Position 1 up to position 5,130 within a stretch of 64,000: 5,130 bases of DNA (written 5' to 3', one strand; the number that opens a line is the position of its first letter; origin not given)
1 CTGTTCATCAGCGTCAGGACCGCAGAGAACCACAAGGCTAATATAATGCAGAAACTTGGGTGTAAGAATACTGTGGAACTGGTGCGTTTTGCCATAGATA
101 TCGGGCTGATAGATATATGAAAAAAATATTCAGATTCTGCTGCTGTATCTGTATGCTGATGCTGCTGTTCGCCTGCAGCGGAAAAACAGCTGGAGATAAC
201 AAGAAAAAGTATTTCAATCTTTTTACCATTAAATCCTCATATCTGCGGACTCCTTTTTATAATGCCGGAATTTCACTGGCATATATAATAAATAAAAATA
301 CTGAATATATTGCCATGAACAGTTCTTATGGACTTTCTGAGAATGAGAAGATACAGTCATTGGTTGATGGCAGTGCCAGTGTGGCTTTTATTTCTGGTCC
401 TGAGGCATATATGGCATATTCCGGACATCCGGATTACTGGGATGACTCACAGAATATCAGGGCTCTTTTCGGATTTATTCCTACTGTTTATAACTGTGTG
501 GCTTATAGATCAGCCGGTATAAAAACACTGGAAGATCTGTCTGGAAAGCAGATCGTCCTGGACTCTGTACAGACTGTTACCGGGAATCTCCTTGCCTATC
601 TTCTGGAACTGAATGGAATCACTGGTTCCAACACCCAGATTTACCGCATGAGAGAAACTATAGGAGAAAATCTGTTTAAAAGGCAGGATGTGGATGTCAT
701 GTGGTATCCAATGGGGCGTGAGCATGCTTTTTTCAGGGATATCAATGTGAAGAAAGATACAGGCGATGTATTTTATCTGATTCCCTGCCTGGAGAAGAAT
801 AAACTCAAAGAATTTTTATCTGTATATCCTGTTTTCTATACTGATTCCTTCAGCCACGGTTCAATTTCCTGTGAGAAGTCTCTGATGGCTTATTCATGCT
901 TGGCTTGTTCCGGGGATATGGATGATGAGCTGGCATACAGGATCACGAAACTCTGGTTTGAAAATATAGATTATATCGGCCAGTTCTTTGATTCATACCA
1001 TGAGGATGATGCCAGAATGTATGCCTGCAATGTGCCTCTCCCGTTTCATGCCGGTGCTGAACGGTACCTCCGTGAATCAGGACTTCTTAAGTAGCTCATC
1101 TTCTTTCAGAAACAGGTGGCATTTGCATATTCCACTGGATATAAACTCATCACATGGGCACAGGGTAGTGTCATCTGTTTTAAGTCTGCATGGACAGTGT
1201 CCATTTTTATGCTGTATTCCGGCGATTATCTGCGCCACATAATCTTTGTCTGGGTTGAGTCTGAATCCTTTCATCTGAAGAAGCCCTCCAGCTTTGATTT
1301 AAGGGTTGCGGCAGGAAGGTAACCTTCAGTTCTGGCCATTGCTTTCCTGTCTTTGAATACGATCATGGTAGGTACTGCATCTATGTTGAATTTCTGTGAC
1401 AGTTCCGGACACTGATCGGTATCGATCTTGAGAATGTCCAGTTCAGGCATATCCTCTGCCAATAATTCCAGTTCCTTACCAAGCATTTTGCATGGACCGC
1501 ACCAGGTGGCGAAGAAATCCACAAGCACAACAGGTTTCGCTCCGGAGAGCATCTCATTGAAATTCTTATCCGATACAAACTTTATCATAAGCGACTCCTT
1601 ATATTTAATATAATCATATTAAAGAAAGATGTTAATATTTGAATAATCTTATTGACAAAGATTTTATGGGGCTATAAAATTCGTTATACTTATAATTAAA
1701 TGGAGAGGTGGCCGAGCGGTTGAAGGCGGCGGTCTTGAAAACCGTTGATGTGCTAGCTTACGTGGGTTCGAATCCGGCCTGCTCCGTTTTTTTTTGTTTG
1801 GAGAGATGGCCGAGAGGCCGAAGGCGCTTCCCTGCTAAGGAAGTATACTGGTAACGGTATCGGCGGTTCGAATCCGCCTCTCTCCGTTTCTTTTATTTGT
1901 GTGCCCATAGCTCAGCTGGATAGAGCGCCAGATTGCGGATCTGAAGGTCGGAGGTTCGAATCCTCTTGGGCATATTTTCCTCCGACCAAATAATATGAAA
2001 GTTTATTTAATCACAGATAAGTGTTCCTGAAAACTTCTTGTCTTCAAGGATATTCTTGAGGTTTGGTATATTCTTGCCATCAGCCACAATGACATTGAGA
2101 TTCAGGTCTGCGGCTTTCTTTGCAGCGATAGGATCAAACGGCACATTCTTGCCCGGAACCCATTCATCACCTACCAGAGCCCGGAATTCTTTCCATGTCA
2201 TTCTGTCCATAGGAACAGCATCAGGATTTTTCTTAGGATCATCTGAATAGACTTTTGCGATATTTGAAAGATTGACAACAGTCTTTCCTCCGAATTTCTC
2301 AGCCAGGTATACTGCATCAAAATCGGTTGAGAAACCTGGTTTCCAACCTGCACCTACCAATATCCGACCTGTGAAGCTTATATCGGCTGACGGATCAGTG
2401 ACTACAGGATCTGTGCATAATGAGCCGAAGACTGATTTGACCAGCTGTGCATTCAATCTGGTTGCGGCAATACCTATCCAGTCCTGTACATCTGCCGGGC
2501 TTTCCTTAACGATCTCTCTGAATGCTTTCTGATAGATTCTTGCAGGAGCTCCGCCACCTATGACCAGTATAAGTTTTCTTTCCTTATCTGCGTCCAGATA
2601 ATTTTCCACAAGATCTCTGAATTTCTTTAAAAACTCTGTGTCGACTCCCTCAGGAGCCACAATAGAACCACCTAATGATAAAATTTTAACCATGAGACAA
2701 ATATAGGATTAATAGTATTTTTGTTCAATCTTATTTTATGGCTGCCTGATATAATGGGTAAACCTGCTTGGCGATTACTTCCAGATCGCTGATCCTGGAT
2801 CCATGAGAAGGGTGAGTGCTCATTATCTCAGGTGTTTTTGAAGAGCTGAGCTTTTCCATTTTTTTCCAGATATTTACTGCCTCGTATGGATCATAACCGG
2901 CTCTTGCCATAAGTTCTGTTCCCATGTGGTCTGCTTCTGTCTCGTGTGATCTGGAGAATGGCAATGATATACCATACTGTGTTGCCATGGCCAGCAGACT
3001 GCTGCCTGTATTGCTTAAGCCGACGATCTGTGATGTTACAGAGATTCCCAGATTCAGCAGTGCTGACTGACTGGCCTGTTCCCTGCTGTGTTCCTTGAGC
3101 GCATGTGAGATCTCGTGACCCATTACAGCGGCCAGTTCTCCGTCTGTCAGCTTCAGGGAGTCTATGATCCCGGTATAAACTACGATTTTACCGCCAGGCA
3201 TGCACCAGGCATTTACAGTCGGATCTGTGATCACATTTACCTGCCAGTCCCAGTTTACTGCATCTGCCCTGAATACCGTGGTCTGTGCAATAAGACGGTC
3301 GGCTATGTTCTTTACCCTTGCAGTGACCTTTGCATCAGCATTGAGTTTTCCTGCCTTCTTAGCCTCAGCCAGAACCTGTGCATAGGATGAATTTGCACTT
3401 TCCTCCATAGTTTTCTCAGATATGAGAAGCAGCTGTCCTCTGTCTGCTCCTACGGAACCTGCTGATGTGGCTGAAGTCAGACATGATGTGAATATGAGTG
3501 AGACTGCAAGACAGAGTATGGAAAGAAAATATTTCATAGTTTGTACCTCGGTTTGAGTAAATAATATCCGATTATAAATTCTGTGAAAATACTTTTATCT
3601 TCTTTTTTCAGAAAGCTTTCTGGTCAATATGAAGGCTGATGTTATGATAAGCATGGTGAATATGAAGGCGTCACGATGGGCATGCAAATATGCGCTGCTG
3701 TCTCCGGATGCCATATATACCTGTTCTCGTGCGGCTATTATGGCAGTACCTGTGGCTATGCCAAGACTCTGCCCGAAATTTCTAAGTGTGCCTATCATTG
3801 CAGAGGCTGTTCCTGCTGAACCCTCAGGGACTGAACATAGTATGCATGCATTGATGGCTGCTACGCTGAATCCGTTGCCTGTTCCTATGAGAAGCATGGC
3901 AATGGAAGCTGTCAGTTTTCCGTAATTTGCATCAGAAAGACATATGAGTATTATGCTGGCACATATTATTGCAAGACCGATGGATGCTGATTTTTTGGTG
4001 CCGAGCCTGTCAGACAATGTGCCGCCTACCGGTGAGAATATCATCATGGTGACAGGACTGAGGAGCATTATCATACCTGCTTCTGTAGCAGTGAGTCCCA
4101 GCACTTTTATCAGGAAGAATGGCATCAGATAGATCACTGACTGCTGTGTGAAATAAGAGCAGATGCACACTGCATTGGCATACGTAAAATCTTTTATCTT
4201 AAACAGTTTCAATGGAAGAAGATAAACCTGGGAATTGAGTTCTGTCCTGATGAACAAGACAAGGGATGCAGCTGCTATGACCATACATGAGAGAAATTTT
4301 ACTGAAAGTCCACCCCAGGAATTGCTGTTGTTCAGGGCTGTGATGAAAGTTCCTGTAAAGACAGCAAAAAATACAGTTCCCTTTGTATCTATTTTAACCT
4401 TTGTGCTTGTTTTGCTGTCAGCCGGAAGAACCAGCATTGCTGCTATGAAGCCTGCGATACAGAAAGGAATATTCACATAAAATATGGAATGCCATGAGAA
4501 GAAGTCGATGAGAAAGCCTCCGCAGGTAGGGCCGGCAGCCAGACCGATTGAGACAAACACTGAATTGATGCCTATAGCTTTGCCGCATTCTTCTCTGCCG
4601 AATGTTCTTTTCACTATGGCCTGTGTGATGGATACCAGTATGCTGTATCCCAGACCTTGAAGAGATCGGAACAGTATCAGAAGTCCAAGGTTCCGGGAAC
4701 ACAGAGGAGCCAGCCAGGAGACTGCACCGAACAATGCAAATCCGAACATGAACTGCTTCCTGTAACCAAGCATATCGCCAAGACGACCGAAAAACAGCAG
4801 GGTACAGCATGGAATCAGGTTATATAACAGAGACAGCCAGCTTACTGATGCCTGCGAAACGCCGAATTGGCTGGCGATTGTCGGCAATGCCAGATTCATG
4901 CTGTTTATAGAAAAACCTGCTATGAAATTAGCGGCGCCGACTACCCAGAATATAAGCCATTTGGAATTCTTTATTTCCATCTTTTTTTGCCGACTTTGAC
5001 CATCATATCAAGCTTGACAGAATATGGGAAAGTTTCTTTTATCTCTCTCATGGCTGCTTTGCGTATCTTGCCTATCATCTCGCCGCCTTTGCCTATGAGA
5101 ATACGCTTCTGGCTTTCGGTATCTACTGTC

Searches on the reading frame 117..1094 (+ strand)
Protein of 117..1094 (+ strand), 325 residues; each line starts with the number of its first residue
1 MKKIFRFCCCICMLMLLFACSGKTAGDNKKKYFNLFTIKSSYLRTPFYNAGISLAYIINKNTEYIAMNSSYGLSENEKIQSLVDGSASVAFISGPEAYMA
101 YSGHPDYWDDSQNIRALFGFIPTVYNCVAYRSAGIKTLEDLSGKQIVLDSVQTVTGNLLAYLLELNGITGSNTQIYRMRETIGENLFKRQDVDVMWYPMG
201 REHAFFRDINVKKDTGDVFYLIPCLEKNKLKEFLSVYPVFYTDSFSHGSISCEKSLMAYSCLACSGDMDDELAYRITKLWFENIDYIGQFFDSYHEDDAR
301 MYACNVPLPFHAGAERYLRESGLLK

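Call 63: search_protein_families(library=pfam, proteins=[window:117-1094:+], max_evalue=0.001)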
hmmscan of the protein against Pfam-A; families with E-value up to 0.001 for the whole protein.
window:117-1094:+ (325 aa): 1 family
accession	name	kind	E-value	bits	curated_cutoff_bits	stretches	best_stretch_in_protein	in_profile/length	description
PF16868.10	NMT1_3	-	2e-26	93.7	27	1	47-322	10-289/289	NMT1-like family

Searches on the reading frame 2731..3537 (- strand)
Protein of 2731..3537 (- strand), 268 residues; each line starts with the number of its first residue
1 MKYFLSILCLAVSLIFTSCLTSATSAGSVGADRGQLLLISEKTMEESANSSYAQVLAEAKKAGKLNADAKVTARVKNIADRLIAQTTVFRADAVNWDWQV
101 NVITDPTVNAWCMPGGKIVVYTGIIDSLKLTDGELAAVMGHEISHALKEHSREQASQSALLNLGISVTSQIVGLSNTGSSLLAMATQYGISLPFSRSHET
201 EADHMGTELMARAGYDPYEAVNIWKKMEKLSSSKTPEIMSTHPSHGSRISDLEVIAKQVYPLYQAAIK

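Call 86: search_protein_families(library=pfam, proteins=[window:2731-3537:-], max_evalue=0.00001)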
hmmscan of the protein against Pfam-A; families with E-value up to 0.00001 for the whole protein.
window:2731-3537:- (268 aa): 1 family
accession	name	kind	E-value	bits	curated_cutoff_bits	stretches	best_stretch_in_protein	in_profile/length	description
PF01435.24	Peptidase_M48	-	8.6e-39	133.7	20.3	1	72-253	4-183/186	Peptidase family M48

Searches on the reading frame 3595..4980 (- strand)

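Call 86: search_protein_families(library=pfam, proteins=[window:3595-4980:-], max_evalue=0.00001)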
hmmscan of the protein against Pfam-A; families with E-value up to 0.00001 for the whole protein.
window:3595-4980:- (461 aa): 5 families
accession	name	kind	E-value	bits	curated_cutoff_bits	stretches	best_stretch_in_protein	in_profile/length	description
PF07690.21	MFS_1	-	5.1e-57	193.8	33.4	1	16-407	3-346/347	Major Facilitator Superfamily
PF05977.19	MFS_3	-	2e-07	30.3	27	1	63-191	64-195/524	Transmembrane secretion effector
PF00083.30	Sugar_tr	-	2.6e-07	30.3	22.3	1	15-184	17-191/452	Sugar (and other) transporter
PF12832.13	MFS_1_like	-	1.2e-06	28.3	25.2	0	284-365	17-99/373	MFS_1 like family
PF01306.25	LacY_symp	-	3.7e-06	26.5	24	1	261-346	5-85/413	LacY proton/sugar symporter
